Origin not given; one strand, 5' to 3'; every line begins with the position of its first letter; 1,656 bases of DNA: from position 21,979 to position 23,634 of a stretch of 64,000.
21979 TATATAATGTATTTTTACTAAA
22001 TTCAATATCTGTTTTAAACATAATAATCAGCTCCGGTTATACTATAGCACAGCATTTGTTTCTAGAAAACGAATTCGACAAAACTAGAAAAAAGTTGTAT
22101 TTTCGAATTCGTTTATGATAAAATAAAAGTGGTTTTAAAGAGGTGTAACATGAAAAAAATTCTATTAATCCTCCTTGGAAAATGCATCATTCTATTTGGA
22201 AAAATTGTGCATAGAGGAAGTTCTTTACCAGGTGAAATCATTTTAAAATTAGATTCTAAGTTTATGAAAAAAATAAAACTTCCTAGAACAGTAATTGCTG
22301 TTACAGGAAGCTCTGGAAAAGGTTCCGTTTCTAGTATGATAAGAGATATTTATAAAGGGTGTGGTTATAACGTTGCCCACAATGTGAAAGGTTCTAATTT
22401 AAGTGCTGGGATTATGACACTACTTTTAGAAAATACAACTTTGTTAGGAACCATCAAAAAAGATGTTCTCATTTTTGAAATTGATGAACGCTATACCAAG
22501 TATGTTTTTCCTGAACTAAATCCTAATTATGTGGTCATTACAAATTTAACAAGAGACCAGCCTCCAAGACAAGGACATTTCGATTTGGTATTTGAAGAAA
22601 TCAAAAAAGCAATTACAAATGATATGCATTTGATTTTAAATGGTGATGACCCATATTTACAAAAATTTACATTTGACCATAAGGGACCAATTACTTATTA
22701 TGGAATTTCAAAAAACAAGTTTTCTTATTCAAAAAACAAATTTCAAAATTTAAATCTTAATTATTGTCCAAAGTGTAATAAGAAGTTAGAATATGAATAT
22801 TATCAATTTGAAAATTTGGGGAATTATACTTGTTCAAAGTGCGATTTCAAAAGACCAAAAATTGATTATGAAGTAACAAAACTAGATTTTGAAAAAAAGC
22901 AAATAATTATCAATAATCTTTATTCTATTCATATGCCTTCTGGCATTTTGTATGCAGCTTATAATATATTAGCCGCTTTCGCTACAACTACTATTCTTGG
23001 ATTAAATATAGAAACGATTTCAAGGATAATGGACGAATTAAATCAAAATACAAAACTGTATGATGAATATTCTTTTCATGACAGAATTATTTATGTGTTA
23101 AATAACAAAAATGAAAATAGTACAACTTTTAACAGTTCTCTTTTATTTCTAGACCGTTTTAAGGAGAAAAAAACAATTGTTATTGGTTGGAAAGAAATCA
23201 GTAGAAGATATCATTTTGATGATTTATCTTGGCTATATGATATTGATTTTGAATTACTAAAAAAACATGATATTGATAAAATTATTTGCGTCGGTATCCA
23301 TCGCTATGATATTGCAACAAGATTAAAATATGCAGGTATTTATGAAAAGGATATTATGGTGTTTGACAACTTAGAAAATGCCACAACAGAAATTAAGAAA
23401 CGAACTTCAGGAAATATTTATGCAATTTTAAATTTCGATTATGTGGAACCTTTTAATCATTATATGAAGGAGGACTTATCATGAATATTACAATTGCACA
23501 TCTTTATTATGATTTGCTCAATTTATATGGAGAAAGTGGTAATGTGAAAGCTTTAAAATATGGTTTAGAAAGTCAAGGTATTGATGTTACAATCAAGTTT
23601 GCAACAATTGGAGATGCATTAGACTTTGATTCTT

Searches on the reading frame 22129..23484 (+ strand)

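Call 78: search_protein_families(library=pfam, proteins=[window:22129-23484:+], max_evalue=0.00001)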
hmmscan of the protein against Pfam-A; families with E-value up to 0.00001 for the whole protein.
window:22129-23484:+ (451 aa): 2 families
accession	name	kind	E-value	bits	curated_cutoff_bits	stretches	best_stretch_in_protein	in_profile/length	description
PF08353.15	MurT_C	-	6.8e-21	74.8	25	1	330-436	4-107/110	MurT ligase C-terminal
PF08245.18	Mur_ligase_M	-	4.8e-10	40.2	24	1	58-203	1-152/200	Mur ligase middle domain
